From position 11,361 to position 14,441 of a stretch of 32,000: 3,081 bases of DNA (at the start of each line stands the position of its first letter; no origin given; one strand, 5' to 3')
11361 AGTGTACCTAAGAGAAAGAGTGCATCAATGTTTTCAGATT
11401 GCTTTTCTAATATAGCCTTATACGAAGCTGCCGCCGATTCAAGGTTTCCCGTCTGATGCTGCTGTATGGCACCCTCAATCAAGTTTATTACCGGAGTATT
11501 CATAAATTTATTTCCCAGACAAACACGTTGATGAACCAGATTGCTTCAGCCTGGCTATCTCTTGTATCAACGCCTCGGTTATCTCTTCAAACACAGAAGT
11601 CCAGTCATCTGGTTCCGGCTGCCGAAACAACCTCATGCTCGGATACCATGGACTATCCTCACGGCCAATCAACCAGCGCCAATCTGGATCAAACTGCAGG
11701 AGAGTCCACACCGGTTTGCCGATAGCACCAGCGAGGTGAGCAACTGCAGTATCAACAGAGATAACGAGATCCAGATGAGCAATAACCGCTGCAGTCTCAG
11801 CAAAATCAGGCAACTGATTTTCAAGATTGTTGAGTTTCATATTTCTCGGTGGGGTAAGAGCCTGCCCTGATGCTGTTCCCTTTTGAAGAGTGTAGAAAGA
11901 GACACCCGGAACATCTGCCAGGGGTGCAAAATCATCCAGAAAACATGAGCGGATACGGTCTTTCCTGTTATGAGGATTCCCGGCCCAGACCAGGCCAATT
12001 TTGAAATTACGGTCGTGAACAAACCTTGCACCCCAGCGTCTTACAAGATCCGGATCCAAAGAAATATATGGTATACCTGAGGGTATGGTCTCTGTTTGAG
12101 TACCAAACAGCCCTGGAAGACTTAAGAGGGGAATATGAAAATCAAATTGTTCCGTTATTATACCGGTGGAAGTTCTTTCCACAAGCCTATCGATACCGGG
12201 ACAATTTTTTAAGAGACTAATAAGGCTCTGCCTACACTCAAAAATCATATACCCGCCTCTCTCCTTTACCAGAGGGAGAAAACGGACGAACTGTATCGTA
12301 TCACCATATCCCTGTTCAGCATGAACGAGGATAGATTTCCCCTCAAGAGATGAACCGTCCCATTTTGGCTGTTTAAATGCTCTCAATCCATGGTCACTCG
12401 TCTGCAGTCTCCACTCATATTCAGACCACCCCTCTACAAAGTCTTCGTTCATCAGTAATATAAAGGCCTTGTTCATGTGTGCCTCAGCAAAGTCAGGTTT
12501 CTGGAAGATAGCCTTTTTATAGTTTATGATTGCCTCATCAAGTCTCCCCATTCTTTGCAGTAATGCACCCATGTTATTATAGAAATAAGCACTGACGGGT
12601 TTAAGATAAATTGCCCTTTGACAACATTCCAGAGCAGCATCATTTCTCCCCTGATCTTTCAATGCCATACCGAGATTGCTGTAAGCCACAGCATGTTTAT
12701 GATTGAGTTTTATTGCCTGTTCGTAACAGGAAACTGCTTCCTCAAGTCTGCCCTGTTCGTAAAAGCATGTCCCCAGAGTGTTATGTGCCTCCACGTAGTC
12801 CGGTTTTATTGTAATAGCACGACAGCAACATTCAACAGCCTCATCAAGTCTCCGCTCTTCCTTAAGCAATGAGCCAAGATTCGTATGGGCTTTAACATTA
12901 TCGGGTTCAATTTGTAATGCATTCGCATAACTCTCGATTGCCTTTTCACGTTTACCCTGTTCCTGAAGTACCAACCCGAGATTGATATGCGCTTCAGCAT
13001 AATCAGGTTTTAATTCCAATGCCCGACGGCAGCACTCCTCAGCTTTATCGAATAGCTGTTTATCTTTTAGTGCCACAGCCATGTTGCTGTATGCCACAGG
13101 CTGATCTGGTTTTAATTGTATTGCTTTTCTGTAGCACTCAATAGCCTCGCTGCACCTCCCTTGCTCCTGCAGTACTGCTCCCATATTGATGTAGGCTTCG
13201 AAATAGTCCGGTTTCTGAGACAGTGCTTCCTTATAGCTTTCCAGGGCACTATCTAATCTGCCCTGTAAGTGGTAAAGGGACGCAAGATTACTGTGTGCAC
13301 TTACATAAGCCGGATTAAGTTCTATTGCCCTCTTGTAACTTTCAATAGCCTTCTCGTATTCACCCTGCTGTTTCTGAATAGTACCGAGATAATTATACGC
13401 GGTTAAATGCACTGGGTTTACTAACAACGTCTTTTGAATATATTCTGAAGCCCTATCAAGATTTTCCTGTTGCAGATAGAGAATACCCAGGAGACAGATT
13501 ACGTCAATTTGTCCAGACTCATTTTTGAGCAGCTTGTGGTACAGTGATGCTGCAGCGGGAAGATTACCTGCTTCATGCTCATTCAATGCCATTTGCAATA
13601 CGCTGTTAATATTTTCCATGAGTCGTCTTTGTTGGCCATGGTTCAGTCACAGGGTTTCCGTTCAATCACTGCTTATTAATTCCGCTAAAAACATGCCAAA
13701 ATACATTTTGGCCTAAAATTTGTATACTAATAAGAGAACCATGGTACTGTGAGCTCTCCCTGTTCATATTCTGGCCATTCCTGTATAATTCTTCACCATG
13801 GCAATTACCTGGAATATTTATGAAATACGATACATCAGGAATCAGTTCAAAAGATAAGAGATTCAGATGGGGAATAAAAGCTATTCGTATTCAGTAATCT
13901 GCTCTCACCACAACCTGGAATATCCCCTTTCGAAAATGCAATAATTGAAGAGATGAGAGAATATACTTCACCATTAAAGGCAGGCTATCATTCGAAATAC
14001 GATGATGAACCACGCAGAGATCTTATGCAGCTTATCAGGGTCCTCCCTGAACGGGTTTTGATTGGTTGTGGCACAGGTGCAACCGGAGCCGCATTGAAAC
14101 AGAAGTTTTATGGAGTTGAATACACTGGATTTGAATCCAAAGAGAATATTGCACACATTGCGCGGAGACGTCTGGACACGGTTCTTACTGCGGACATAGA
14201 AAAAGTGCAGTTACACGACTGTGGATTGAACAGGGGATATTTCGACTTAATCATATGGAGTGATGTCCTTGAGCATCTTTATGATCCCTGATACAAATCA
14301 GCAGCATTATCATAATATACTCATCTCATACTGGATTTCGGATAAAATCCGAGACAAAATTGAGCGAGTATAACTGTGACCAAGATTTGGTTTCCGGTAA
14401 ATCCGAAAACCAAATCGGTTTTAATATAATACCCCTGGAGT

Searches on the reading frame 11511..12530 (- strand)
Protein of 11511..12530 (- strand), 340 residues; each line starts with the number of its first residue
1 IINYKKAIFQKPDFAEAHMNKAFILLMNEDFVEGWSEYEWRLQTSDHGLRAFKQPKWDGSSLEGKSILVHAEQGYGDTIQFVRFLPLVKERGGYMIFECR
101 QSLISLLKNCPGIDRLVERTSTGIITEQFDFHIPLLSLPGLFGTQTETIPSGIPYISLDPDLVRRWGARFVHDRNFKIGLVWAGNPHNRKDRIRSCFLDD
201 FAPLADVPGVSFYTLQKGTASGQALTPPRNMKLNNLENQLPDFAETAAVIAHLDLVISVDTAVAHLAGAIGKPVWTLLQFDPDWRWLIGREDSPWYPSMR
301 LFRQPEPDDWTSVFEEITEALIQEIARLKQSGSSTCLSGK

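Call 112: search_protein_families(library=pfam, proteins=[window:11511-12530:-], max_evalue=0.01)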
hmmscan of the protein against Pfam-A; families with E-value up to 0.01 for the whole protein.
window:11511-12530:- (340 aa): 1 family
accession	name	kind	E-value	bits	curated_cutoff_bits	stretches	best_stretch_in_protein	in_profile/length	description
PF01075.23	Glyco_transf_9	-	3.6e-07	30.2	22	1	243-277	174-208/247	Glycosyltransferase family 9 (heptosyltransferase)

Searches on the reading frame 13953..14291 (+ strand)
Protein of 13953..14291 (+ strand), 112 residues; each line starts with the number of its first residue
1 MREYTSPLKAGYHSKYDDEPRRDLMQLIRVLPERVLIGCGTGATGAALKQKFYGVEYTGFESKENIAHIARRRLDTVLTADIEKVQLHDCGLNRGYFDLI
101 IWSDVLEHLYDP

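Call 6: search_protein_families(library=pfam, proteins=[window:13953-14291:+], max_evalue=0.001)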
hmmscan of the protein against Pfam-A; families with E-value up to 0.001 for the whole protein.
window:13953-14291:+ (112 aa): 4 families
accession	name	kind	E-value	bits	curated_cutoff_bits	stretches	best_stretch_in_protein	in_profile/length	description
PF08242.18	Methyltransf_12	-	7.3e-11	43.1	30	1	37-111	3-80/98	Methyltransferase domain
PF13649.12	Methyltransf_25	-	4.3e-08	34.2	27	1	37-111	4-79/97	Methyltransferase domain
PF08241.18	Methyltransf_11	-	1.4e-07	32.5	21.2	1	37-112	3-76/95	Methyltransferase domain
PF13489.12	Methyltransf_23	-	3.4e-06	27.3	27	1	30-112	21-97/164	Methyltransferase domain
